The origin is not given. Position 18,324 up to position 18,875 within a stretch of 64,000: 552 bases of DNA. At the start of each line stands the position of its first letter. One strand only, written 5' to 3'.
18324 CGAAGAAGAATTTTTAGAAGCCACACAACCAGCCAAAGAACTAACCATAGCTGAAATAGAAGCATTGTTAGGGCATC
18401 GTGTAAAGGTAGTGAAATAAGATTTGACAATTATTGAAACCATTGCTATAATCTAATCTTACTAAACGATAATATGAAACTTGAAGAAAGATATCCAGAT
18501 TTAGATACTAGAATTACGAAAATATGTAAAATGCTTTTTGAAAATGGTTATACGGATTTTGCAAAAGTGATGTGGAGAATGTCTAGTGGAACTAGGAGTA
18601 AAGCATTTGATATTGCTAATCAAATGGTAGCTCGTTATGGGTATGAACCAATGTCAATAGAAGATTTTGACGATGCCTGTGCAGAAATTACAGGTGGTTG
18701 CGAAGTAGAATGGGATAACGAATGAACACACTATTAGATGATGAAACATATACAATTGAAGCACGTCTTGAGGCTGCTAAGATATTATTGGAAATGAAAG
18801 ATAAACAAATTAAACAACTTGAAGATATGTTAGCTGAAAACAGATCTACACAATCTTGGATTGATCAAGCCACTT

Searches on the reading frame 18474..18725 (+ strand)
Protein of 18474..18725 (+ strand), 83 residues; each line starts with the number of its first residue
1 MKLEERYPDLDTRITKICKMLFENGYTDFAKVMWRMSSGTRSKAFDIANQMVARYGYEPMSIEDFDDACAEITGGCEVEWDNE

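Call 10: search_protein_families(library=pfam, proteins=[window:18474-18725:+], max_evalue=0.01)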
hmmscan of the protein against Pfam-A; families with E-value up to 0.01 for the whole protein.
window:18474-18725:+ (83 aa): 0 families

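Call 38: search_protein_families(library=phrogs, proteins=[window:18474-18725:+], max_evalue=0.01)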
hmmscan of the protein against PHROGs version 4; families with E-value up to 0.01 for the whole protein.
window:18474-18725:+ (83 aa): 0 families

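Call 42: find_homologous_proteins(query=window:18474-18725:+, max_evalue=0.001)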
Query window:18474-18725:+ (83 aa): 14 proteins with E <= 0.001 among 14 candidates.
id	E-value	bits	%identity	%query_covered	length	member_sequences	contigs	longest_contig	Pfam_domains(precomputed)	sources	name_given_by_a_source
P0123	1.9e-45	170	88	100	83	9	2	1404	-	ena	-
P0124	6.6e-44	165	90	98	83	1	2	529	-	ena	-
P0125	6.9e-43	162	87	100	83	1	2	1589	-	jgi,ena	jgi:hypothetical protein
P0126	3.5e-39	150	78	100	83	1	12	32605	-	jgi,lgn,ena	-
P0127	2.6e-35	138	74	98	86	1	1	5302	-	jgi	jgi:hypothetical protein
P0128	5.2e-34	134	70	98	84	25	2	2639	-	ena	-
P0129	2.2e-32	128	67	98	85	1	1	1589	-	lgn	-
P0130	2.8e-27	112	100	61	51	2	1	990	-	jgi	-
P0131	4.0e-27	112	63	100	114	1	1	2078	-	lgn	-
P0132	6.0e-25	105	63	96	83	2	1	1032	-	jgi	jgi:hypothetical protein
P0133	1.9e-23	100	61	100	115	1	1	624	-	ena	-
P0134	1.4e-21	94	61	94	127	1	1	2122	-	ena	-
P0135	1.1e-19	88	58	94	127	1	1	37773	-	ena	-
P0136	8.1e-19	85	55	96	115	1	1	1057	-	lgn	-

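Call 43: find_encoding_contigs(protein=P0126, flank=5000, max_places=5)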
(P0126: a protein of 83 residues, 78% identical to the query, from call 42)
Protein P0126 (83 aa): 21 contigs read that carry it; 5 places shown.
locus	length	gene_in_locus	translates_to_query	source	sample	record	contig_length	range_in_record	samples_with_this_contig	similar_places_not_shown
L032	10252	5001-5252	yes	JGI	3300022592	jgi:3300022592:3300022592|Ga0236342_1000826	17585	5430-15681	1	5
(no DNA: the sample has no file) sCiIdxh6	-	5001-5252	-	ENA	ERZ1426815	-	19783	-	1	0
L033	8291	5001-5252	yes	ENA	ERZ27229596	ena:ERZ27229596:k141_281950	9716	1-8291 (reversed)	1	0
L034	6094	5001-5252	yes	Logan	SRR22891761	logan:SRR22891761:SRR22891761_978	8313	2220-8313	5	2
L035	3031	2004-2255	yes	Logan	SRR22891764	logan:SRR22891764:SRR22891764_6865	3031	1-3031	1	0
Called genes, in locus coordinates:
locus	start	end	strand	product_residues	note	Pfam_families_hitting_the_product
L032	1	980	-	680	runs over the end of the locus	PF25390:WD40_RLD, PF00415:RCC1, PF13540:RCC1_2 (weak), PF00415:RCC1 (weak), PF25390:WD40_RLD, PF00415:RCC1, PF00415:RCC1, PF13540:RCC1_2, +2 more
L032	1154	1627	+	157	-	PF01467:CTP_transf_like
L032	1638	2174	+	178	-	-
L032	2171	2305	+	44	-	-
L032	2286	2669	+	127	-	-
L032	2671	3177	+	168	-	PF18143:HAD_SAK_2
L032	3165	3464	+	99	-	-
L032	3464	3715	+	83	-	-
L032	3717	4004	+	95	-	-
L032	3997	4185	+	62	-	-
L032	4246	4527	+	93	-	-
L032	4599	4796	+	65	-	-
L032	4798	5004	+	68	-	-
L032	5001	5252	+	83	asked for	-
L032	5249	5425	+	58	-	-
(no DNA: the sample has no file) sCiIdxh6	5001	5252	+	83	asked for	-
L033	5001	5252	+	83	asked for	-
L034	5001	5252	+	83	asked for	-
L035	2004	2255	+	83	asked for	-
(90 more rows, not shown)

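Call 44: find_encoding_contigs(protein=P0127, flank=5000, max_places=3)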
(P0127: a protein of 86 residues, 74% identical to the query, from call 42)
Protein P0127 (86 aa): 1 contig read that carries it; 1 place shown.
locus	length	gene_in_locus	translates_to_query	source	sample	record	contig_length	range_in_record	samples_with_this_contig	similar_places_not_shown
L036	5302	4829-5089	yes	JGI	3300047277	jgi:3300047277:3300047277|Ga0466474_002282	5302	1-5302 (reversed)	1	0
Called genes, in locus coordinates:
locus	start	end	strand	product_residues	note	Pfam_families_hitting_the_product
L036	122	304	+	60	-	-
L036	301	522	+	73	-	-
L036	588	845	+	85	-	-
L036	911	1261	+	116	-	-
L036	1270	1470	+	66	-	-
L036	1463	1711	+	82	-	-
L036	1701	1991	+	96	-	-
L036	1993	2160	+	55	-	-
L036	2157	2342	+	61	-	-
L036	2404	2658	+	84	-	-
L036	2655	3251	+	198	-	PF25188:Tad6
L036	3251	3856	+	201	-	-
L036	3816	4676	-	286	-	-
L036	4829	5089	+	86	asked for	-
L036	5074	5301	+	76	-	?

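Call 95: find_encoding_contigs(protein=P0125, flank=2000, max_places=4)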
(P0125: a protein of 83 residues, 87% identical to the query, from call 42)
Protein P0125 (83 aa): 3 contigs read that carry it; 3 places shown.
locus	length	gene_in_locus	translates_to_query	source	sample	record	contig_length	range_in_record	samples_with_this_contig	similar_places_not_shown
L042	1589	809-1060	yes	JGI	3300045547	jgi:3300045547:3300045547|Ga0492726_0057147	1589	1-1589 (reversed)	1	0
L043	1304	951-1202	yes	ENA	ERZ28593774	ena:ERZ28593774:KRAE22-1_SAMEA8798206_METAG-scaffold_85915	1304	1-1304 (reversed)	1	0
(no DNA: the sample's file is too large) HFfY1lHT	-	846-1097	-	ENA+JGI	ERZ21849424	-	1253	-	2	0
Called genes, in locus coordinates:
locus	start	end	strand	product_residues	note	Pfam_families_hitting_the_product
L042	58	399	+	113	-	-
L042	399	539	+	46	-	-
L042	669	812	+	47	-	-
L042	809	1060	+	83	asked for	-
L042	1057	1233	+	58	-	-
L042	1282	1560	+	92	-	-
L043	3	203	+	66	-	?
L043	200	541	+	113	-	-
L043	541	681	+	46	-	-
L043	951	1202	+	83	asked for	-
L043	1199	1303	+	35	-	?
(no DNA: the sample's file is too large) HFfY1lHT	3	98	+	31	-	?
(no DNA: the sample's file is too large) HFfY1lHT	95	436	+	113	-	-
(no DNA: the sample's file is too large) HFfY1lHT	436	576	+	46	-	-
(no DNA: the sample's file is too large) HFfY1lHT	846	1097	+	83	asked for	-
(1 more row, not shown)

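Call 96: find_encoding_contigs(protein=P0123, flank=2000, max_places=4)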
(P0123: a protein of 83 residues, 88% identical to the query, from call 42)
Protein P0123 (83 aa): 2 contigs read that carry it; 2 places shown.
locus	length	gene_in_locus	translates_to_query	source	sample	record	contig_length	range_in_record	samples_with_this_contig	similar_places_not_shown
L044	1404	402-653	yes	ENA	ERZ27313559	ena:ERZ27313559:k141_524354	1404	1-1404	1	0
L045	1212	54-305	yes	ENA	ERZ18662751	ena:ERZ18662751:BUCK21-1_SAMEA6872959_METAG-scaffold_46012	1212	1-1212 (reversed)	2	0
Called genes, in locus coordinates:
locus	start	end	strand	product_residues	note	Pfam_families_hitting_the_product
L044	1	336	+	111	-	?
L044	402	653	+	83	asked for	-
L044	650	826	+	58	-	-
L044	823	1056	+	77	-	-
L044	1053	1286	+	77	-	-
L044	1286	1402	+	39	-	?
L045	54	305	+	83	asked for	-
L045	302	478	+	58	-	-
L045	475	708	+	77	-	-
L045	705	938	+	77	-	-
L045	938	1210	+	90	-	?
